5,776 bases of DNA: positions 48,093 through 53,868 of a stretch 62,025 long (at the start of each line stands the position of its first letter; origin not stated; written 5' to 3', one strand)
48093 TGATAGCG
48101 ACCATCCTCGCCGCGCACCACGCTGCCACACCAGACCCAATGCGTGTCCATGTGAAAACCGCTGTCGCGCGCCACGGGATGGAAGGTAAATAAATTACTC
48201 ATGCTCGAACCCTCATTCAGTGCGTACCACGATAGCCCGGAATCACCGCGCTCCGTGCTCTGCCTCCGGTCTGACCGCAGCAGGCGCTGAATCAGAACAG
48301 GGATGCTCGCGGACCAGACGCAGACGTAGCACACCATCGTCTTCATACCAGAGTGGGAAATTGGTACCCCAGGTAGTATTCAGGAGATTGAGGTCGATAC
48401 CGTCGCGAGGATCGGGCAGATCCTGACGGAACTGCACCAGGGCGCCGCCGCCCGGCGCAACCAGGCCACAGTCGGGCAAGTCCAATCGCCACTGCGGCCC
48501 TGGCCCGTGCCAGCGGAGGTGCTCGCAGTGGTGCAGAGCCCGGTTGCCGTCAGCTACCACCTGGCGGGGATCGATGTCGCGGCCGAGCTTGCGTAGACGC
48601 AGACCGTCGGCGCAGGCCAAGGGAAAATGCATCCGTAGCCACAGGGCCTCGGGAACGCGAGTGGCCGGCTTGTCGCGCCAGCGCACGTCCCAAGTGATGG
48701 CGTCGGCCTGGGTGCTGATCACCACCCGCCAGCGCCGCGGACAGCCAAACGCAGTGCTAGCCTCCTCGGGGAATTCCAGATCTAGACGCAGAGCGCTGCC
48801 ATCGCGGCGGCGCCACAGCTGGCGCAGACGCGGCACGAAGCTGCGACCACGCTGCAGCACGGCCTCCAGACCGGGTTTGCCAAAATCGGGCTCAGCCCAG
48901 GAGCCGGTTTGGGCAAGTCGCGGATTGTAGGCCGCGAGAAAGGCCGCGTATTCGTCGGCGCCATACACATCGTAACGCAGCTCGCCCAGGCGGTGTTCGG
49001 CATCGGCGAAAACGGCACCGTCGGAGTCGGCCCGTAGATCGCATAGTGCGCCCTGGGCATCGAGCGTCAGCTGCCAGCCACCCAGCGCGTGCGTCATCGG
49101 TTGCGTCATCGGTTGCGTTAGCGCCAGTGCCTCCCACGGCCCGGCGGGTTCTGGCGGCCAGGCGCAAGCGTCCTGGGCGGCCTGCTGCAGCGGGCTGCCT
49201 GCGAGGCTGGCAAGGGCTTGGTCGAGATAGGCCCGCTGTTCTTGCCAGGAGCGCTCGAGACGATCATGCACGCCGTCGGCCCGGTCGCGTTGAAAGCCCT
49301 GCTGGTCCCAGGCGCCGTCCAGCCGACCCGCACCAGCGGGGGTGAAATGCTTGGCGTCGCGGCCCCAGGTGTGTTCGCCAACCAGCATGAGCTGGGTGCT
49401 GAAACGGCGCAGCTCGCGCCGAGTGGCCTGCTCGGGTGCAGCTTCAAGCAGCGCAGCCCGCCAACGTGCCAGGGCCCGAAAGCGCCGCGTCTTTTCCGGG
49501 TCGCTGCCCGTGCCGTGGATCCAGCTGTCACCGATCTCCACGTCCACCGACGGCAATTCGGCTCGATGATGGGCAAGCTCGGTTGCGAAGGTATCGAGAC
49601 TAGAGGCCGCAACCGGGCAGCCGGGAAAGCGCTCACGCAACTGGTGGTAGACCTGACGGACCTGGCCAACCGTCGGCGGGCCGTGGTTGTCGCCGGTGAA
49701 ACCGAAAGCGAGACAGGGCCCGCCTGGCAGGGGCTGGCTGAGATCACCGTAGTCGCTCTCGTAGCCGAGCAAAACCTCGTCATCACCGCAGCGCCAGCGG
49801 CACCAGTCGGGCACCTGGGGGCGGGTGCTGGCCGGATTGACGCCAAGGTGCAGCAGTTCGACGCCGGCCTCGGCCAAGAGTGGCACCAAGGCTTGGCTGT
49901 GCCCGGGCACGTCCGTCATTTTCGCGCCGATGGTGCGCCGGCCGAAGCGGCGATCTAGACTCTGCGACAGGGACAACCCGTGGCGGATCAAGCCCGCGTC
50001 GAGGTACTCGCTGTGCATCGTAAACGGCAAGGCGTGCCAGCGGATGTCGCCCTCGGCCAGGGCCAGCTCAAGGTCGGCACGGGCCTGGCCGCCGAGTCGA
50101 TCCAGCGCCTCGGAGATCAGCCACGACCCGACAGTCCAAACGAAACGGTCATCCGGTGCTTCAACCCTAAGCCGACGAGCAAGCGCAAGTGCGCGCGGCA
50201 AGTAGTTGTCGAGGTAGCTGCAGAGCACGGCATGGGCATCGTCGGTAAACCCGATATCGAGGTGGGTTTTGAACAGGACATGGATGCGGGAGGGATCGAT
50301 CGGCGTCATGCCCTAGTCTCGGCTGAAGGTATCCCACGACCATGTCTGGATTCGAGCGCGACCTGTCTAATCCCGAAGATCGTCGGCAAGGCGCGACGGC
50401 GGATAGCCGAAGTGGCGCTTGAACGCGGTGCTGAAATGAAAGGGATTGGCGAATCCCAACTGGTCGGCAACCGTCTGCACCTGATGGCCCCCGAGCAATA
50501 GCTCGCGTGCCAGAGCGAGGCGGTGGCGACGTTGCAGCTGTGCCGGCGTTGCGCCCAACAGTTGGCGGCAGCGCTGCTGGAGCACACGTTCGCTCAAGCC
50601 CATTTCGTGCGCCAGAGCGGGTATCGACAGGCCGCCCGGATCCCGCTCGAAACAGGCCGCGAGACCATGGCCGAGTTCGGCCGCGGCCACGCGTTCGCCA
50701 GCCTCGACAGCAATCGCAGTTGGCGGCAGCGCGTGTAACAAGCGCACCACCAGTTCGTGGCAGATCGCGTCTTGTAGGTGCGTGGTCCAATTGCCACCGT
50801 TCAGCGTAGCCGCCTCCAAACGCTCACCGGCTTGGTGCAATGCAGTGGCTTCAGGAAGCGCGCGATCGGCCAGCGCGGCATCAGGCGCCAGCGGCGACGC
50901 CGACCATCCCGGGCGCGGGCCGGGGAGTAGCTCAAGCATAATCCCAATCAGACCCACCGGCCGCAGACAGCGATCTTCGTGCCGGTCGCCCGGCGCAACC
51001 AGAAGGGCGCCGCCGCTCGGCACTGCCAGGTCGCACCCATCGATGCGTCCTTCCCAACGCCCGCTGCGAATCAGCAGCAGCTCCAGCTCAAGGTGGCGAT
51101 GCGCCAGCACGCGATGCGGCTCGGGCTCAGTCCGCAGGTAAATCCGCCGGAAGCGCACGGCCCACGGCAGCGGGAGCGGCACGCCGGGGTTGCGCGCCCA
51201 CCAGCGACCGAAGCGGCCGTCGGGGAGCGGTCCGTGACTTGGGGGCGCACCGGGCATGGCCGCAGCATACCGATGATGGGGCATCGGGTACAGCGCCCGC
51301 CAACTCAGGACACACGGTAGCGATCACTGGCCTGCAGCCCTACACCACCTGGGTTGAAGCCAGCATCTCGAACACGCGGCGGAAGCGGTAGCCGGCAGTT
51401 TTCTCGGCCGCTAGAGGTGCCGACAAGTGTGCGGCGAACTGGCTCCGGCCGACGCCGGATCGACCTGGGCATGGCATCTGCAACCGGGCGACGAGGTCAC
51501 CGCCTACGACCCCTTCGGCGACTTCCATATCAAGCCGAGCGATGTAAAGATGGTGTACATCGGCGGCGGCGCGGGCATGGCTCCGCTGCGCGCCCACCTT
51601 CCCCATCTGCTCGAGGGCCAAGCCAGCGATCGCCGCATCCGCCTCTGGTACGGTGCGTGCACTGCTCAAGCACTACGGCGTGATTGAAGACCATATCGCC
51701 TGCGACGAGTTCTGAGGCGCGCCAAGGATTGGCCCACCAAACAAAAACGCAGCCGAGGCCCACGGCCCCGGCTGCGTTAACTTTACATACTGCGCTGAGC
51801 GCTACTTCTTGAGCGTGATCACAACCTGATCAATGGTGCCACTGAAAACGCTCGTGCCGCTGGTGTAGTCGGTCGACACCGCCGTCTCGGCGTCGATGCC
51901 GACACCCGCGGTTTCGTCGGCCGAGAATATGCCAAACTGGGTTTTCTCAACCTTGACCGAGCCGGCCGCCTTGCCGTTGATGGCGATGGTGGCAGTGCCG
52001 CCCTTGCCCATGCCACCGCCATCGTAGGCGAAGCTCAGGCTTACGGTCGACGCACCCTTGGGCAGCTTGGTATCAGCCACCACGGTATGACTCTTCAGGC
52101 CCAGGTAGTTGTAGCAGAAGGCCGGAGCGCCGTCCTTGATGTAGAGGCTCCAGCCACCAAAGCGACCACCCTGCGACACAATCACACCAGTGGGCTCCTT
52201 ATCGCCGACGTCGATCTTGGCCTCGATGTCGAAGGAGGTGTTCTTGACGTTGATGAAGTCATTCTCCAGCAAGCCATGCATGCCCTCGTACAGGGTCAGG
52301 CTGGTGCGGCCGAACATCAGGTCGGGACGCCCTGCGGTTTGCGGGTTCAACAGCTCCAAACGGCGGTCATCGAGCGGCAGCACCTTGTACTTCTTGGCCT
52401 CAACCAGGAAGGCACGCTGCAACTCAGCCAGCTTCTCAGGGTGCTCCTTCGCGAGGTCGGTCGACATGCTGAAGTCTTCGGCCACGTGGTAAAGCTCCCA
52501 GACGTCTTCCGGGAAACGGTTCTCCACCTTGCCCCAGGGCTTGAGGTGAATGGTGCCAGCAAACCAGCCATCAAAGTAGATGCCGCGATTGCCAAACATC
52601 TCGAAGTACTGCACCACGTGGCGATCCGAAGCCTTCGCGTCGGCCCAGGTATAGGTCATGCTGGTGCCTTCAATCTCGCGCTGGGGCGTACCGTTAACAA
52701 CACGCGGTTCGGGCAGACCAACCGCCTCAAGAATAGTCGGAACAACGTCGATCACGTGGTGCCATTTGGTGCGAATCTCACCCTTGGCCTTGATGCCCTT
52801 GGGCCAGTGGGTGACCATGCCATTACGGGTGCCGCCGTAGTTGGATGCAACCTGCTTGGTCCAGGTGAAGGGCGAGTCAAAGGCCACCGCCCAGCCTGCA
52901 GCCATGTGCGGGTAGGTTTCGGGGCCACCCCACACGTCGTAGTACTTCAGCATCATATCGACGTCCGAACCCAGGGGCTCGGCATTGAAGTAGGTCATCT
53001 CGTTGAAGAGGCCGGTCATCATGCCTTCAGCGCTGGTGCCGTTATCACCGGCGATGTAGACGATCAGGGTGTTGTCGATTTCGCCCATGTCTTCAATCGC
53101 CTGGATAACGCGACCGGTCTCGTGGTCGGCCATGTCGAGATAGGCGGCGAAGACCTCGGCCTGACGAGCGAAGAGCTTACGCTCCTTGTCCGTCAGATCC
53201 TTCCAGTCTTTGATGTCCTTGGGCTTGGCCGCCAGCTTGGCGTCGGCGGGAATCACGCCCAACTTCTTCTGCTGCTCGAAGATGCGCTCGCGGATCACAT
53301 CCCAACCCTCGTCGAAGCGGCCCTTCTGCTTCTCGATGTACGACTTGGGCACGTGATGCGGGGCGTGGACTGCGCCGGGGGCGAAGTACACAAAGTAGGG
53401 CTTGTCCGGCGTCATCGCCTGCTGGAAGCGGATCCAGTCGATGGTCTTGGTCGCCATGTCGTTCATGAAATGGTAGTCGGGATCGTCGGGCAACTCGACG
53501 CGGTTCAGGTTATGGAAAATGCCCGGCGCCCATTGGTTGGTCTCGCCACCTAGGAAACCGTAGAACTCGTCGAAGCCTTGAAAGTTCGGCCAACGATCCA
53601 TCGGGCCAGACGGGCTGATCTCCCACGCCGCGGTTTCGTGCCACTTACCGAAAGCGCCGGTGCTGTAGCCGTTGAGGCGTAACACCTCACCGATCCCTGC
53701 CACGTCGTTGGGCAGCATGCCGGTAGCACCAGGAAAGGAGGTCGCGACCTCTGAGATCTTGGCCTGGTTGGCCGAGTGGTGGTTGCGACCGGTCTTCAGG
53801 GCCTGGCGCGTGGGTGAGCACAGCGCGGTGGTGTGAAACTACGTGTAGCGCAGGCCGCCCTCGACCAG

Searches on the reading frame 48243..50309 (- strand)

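Call 25: search_protein_families(library=pfam, proteins=[window:48243-50309:-], max_evalue=0.001)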
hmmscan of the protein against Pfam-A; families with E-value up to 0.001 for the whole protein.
window:48243-50309:- (688 aa): 1 family
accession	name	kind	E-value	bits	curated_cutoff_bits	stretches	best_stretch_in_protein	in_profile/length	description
PF16477.11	DUF5054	-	8.2e-48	164.3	37.6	2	348-533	103-285/291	Domain of unknown function (DUF5054)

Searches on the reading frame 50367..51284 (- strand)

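Call 77: search_protein_families(library=pfam, proteins=[window:50367-51284:-], max_evalue=0.001)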
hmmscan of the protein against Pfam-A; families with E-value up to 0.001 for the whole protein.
window:50367-51284:- (305 aa): 2 families
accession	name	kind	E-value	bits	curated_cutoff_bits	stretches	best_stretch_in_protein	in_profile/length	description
PF12833.13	HTH_18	-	2.3e-23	82.7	33.6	1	224-299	1-77/80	Helix-turn-helix domain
PF00165.29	HTH_AraC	-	3e-10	40.4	26.6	1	271-297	13-38/42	Bacterial regulatory helix-turn-helix proteins, AraC family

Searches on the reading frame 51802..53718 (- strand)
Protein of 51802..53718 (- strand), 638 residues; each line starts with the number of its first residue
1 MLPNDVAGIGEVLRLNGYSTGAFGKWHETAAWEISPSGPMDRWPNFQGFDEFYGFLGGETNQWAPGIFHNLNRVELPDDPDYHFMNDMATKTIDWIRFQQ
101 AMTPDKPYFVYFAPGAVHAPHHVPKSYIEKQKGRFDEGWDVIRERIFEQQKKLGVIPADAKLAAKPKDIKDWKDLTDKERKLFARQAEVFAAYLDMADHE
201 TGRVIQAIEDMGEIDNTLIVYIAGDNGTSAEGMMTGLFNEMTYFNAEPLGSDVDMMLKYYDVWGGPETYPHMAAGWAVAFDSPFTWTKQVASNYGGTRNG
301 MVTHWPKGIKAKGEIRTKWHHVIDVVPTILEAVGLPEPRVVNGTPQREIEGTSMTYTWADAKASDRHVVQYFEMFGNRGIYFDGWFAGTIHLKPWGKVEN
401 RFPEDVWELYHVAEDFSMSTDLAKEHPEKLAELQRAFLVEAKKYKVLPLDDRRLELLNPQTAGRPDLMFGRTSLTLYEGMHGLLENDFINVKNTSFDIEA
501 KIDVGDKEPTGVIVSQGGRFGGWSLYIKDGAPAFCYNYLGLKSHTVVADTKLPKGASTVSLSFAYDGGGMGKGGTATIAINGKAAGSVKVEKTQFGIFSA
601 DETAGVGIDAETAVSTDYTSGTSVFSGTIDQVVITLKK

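Call 77: search_protein_families(library=pfam, proteins=[window:51802-53718:-], max_evalue=0.001)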
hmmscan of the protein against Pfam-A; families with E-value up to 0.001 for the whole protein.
window:51802-53718:- (638 aa): 2 families
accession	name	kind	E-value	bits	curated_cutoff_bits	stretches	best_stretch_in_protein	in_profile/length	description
PF00884.28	Sulfatase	-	1.5e-32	113.5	25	1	3-334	77-300/301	Sulfatase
PF16347.10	SGSH_C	-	0.00037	21.1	29.3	0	298-417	17-126/154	N-sulphoglucosamine sulphohydrolase, C-terminal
